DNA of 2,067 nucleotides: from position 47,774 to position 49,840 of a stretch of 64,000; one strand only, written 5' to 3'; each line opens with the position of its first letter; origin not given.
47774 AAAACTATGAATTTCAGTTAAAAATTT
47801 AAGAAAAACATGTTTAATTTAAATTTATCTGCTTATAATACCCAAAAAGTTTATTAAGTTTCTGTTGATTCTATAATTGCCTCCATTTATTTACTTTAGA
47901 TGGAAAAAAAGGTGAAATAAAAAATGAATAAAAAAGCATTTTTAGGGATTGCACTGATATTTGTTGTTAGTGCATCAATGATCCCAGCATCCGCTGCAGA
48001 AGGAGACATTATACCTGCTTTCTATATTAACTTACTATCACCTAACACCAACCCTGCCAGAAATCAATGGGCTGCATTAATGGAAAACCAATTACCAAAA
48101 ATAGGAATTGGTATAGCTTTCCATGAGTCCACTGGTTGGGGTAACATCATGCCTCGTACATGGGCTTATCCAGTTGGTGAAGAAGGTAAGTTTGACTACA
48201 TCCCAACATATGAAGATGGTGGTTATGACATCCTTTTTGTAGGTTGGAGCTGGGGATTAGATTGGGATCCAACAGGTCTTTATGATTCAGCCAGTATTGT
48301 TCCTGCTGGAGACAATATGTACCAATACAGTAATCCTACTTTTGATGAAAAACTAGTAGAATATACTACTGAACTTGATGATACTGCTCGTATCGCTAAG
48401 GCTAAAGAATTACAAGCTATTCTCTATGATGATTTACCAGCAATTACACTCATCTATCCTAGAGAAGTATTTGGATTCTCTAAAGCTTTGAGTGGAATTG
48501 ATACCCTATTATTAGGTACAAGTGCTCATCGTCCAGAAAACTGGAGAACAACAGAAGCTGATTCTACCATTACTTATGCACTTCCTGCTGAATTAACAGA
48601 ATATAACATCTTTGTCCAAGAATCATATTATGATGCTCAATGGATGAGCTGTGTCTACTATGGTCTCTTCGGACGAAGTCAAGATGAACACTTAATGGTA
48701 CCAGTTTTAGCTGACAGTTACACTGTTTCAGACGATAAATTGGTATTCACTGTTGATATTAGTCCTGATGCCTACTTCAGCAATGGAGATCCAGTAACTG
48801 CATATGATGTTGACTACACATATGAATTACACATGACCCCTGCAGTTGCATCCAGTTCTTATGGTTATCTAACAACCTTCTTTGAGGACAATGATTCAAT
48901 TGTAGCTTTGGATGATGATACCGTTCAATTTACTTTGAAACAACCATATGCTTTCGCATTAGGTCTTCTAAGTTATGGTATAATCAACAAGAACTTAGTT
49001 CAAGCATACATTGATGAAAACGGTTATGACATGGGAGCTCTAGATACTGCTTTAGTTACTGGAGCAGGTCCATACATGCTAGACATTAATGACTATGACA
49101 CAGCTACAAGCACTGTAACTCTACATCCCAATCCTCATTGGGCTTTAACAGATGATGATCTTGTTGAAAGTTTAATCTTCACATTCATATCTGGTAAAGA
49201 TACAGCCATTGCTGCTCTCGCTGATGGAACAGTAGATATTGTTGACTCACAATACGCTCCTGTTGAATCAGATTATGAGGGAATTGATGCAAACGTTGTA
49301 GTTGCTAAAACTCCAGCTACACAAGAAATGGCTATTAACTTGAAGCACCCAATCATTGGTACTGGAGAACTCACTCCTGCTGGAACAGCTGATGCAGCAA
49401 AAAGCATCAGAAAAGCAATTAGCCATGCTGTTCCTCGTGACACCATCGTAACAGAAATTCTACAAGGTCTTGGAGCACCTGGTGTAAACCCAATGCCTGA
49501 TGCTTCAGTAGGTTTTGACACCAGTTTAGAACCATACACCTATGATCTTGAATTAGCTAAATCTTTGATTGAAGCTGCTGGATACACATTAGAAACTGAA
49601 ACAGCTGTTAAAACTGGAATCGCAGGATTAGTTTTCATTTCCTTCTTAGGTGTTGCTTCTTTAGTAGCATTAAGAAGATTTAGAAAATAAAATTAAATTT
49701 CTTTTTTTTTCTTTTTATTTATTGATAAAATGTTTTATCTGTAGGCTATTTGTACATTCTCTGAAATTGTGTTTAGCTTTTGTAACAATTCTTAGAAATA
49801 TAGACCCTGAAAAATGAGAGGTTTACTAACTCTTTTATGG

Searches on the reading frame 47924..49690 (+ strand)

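Call 85: search_protein_families(library=pfam, proteins=[window:47924-49690:+], max_evalue=0.00001)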
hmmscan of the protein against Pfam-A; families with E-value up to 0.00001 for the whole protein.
window:47924-49690:+ (588 aa): 1 family
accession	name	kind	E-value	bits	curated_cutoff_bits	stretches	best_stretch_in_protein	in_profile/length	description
PF00496.27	SBP_bac_5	-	6.1e-57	193.8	32.4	1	259-563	3-287/368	Bacterial extracellular solute-binding proteins, family 5 Middle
